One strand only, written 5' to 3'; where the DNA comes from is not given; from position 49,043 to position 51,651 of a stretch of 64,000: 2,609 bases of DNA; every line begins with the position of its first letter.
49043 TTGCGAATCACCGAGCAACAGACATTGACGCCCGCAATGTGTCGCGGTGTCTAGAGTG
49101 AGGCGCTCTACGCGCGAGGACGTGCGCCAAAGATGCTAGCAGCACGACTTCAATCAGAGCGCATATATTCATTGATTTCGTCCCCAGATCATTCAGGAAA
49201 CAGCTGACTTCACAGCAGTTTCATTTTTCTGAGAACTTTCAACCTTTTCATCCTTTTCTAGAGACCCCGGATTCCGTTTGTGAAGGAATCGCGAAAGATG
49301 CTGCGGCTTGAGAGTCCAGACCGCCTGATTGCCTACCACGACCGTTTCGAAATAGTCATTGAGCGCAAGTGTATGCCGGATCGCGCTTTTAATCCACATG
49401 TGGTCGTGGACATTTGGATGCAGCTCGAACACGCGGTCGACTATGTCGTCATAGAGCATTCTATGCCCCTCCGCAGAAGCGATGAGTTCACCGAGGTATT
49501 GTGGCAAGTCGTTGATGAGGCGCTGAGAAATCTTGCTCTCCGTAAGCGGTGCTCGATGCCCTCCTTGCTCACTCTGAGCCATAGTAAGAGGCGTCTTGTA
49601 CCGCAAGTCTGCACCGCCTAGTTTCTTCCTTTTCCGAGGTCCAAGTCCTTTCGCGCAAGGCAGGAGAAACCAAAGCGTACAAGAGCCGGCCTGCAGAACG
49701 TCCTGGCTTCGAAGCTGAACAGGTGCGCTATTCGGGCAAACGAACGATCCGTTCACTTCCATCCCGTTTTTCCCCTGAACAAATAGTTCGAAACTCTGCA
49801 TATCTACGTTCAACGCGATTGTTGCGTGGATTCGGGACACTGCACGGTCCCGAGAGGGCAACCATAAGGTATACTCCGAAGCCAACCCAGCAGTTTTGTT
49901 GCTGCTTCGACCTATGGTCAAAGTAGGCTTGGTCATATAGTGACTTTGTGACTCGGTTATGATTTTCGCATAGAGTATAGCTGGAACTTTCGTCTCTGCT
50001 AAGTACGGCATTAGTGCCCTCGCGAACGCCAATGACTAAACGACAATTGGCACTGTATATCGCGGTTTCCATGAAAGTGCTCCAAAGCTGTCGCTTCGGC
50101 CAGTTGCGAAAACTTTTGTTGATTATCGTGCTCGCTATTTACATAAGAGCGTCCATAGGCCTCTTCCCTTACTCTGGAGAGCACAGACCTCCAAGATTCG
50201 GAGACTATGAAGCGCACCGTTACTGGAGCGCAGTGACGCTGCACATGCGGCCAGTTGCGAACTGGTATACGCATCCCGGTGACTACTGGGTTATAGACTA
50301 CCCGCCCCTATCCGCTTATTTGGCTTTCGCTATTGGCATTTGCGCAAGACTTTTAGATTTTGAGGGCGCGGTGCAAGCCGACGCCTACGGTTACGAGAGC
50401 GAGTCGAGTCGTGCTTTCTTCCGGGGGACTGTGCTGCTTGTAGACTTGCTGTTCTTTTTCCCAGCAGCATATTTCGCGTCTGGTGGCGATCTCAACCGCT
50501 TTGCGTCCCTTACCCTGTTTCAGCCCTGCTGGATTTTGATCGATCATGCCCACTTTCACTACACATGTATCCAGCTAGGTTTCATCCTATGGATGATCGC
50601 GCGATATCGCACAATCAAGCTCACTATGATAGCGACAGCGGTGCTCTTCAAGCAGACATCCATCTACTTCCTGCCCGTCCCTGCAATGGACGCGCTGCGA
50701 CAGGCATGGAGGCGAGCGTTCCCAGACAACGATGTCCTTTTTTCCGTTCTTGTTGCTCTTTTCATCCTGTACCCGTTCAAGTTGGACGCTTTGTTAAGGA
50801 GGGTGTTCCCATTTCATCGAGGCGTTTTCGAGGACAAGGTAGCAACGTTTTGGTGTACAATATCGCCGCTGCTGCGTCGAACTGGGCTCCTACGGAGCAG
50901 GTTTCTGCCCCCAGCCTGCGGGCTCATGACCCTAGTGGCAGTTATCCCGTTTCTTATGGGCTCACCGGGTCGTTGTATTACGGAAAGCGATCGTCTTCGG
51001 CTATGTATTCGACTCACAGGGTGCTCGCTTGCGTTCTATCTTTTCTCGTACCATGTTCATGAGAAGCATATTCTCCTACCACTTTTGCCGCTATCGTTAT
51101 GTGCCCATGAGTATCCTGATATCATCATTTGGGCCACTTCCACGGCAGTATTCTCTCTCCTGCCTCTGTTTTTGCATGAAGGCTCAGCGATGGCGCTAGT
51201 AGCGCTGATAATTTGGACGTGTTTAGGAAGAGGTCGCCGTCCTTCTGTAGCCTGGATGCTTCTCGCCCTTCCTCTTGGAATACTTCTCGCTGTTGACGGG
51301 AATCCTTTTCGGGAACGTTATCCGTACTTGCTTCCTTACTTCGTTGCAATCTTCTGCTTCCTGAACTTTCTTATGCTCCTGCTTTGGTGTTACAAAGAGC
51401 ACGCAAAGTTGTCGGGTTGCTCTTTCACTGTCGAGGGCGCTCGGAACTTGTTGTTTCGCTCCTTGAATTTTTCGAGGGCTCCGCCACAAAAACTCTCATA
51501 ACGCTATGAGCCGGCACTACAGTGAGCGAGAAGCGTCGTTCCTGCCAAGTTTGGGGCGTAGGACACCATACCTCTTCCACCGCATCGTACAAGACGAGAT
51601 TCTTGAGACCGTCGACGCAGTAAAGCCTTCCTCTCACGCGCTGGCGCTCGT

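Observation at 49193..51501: FHA-forkhead transcription factor head-to-head with ALG6/8, and a taxonomic puzzle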

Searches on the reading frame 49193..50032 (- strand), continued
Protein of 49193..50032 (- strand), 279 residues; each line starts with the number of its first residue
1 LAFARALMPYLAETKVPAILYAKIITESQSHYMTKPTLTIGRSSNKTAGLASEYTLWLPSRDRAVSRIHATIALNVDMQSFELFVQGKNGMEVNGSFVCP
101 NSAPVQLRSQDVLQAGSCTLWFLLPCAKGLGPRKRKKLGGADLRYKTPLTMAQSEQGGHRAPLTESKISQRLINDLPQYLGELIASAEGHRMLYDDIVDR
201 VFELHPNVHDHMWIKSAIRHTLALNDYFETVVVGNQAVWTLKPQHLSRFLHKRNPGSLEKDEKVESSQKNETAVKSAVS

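Call 78: predict_structure(alignment_id=A7)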
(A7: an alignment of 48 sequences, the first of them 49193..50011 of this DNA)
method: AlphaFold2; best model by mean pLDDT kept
length: 272 residues; sequences in the alignment: 48
mean_pLDDT: 81.2   pTM: 0.60
mean pLDDT of the five models: 81.2, 80.9, 80.7, 80.3, 80.2
residues with pLDDT >= 90: 147; 70-90: 44; 50-70: 61; < 50: 20
segments of 3 or more residues with pLDDT < 50: 123-127, 130-135, 137-140, 149-152
pLDDT, mean of each block of 10 residues (from residue 1): 69 93 94 84 74 90 94 95 97 94 96 91 49 46 52 57 80 94 97 92 91 95 97 94 65 53 62 62
secondary structure, 60 per line:
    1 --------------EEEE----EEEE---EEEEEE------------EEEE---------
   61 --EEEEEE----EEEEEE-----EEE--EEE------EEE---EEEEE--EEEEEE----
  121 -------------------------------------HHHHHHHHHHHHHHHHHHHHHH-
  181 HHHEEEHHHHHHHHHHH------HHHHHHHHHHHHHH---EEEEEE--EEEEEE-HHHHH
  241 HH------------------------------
elements in order: E15-18 E23-26 E30-35 E48-51 E63-68 E73-78 E84-86 E89-91 E98-100 E104-108 E111-116 H158-179 E184-186 H187-197 H204-217 E221-226 E229-234 H236-242

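Call 89: search_protein_families(library=pfam, proteins=[P0170, P0171, P0028, P0023, P0040, P0154, P0187, P0042, P0161, P0050], max_evalue=0.1)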
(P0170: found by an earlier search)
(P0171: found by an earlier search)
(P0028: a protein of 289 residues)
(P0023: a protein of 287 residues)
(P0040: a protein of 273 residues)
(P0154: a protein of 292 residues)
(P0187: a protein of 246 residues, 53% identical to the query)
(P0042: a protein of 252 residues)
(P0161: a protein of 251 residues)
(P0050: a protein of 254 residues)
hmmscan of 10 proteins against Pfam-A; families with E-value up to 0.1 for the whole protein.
P0170 (303 aa): 2 families
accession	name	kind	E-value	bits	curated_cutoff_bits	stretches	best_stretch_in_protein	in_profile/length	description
PF00498.31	FHA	-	5.7e-11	43.1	20.7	1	37-111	2-67/67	FHA domain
PF06896.17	Phage_TAC_3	-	0.063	14.4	22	0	156-222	9-73/117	Phage tail assembly chaperone proteins, TAC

P0171 (141 aa): 0 families

P0028 (289 aa): 1 family
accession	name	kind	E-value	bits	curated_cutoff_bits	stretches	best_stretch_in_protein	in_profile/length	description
PF00498.31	FHA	-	5.1e-12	46.5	20.7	1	32-104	1-67/67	FHA domain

P0023 (287 aa): 1 family
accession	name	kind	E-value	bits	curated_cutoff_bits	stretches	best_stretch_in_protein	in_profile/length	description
PF00498.31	FHA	-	3.8e-12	46.9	20.7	1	32-104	1-67/67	FHA domain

P0040 (273 aa): 1 family
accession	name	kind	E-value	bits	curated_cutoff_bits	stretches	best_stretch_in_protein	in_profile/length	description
PF00498.31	FHA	-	3.6e-08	34.2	20.7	1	34-103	3-66/67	FHA domain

P0154 (292 aa): 3 families
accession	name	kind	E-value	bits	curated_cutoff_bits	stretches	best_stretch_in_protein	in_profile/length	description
PF00498.31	FHA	-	2e-07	31.8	20.7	1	25-91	2-66/67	FHA domain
PF17913.6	FHA_2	-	0.0083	16.5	23.1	0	74-93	6-25/71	FHA domain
PF00250.24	Forkhead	-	0.031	14.8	27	1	125-202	8-81/88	Forkhead domain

P0187 (246 aa): 2 families
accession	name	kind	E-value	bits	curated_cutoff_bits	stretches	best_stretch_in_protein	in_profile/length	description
PF00498.31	FHA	-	1e-11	45.5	20.7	1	25-93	2-64/67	FHA domain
PF16697.10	Yop-YscD_cpl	-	0.0094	16.6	33.2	1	30-80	22-70/94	Inner membrane component of T3SS, cytoplasmic domain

P0042 (252 aa): 1 family
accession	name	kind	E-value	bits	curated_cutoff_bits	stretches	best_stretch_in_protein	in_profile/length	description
PF00498.31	FHA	-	7.6e-13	49.1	20.7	1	27-97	3-67/67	FHA domain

P0161 (251 aa): 2 families
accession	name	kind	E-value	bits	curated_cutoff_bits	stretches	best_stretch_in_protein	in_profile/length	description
PF00250.24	Forkhead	-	2.4e-15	56.9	27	1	111-191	1-83/88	Forkhead domain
PF00498.31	FHA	-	4.1e-10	40.4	20.7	1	24-96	1-67/67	FHA domain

P0050 (254 aa): 1 family
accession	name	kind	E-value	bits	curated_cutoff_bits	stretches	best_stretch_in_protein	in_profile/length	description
PF00498.31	FHA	-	4.1e-10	40.4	20.7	1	28-97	2-67/67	FHA domain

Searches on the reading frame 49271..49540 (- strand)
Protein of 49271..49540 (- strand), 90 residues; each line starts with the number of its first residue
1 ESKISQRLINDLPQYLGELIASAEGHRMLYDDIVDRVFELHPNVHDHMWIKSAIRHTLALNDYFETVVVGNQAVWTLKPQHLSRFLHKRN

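Call 62: search_solved_structures(query=A6, max_evalue=1, show_alignments=2)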
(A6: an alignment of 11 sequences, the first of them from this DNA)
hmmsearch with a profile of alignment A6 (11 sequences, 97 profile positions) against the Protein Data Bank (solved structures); distinct sequences matched with E-value up to 1: 74 (the best 60 are shown).
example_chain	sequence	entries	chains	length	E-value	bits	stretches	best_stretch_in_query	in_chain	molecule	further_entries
7vox_A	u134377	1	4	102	1.5e-08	38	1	15-94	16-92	Hepatocyte nuclear factor 3-alpha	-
9efw_A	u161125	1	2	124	2.7e-08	37.2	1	14-96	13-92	Fork head protein homolog 1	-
5x07_F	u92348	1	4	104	4.3e-08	36.5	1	15-94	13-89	Hepatocyte nuclear factor 3-beta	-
7yze_A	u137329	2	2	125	6.8e-08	35.9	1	15-94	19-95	Hepatocyte nuclear factor 3-beta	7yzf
2hdc_A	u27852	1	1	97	8.2e-08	35.6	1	15-94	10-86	PROTEIN (TRANSCRIPTION FACTOR)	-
2mbf_A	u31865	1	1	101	1.1e-07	35.2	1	13-89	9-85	Fork head domain containing protein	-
2hfh_A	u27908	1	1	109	1.1e-07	35.2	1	15-94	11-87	GENESIS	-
2kiu_A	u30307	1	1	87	1.7e-07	34.6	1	15-88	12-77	Forkhead box protein P1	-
1d5v_A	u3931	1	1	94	1.8e-07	34.6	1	15-94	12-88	S12 TRANSCRIPTION FACTOR (FKH-14)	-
1vtn_C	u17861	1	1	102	1.8e-07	34.5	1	15-94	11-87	HNF-3/FORK HEAD DNA-RECOGNITION MOTIF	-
6o3t_A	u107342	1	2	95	1.8e-07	34.5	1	15-94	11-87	Forkhead box protein C2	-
6nce_A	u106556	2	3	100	1.8e-07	34.5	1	19-94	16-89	Forkhead box protein N3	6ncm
8bzm_A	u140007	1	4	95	1.8e-07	34.5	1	14-89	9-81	Forkhead box protein K1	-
2a3s_A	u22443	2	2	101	2.3e-07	34.2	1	14-89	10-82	Myocyte Nuclear Factor | Forkhead box protein K1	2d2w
6ako_C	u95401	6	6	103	2.4e-07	34.1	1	15-94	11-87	Forkhead box protein C2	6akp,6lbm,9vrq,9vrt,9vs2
7yz7_A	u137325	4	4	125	0.00016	25.1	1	14-87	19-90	Forkhead box protein H1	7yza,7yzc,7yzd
7yzb_A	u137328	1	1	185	0.0014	22.1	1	15-82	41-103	Forkhead box protein H1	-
7yzg_A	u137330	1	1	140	0.0053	20.2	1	15-86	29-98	Forkhead box protein H1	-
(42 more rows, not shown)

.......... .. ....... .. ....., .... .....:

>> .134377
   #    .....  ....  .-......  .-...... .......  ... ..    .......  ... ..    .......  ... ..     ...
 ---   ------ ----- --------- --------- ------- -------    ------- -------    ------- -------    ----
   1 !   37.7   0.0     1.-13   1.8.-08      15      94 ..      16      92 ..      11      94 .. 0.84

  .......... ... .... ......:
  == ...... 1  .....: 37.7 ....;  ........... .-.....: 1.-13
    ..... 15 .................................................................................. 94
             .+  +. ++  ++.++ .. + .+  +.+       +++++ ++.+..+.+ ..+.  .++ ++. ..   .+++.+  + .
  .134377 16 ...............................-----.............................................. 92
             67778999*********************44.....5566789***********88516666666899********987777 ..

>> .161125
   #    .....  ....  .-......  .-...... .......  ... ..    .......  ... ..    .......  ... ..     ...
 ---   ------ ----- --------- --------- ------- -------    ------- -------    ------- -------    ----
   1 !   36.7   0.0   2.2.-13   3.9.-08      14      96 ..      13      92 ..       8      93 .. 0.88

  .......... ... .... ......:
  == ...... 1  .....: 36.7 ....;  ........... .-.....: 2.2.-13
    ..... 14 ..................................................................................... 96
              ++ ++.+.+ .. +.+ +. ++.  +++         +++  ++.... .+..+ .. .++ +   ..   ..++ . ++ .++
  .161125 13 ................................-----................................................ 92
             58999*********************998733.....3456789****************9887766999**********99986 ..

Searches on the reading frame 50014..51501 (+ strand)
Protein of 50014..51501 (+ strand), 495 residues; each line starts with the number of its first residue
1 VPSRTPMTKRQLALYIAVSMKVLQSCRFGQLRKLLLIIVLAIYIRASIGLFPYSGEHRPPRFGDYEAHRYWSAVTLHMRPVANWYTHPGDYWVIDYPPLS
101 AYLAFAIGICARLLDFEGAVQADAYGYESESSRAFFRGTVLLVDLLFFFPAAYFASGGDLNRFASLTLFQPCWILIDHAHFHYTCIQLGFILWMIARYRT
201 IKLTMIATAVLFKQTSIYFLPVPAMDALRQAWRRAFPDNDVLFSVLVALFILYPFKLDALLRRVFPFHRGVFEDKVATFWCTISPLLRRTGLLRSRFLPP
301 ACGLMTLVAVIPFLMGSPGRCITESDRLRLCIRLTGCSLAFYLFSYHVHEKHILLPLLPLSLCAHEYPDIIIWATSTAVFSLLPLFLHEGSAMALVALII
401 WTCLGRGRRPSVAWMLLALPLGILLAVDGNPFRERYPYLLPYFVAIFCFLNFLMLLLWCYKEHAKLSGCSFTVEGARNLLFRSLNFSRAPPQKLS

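Call 3: search_protein_families(library=pfam, proteins=[window:50014-51501:+], max_evalue=1)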
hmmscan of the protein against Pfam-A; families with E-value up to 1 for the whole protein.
window:50014-51501:+ (495 aa): 1 family
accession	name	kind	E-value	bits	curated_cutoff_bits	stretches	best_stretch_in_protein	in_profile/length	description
PF03155.21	Alg6_Alg8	-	2.2e-69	235.1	25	1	44-404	4-404/482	ALG6, ALG8 glycosyltransferase family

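Call 75: find_encoding_contigs(protein=window:50071-51501:+, flank=1000, max_places=3)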
Protein window:50071-51501:+ (476 aa): no gene with exactly this product is on record in the collection.
